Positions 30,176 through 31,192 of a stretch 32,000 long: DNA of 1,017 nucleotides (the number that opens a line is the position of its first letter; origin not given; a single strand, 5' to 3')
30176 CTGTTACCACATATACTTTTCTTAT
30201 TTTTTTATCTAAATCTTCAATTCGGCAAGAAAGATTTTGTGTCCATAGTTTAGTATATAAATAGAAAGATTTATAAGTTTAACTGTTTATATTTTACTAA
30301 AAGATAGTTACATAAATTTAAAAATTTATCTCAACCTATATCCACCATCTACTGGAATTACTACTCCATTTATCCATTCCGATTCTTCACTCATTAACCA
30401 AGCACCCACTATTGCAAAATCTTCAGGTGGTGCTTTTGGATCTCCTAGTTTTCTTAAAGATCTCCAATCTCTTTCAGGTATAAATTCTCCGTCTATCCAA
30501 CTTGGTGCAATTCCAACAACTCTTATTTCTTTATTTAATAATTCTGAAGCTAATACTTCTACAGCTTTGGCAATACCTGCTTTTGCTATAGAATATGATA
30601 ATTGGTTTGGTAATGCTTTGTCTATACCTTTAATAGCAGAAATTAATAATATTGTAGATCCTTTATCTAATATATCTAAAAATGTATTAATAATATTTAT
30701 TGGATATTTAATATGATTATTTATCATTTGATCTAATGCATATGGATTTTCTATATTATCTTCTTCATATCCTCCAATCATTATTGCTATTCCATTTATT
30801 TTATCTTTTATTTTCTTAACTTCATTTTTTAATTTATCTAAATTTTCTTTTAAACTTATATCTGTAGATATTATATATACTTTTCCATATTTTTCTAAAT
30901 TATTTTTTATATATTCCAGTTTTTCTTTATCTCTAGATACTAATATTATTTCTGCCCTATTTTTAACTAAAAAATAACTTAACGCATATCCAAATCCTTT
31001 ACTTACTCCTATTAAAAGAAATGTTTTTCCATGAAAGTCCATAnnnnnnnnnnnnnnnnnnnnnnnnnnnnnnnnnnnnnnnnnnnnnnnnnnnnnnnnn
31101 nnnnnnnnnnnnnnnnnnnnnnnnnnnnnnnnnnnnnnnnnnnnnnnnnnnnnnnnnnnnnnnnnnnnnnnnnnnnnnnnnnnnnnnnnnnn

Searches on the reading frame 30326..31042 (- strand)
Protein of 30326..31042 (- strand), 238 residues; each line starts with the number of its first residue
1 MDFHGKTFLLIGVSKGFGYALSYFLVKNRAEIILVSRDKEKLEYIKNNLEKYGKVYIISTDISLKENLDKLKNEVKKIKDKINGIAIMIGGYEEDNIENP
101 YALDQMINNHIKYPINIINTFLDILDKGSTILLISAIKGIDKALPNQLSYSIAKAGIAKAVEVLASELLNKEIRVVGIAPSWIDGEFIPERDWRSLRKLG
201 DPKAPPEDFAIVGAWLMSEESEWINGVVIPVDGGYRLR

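Call 73: search_protein_families(library=pfam, proteins=[window:30326-31042:-], max_evalue=0.001)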
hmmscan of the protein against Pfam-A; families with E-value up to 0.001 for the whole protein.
window:30326-31042:- (238 aa): 3 families
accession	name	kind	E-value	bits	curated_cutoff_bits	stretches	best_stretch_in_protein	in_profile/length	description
PF13561.12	adh_short_C2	-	9e-25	88.1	27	1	12-235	1-235/236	Enoyl-(Acyl carrier protein) reductase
PF00106.31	adh_short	-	7.5e-21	74.9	26.6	1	6-186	1-185/195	short chain dehydrogenase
PF08659.16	KR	-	6e-05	23.5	22.6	1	7-99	2-99/180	KR domain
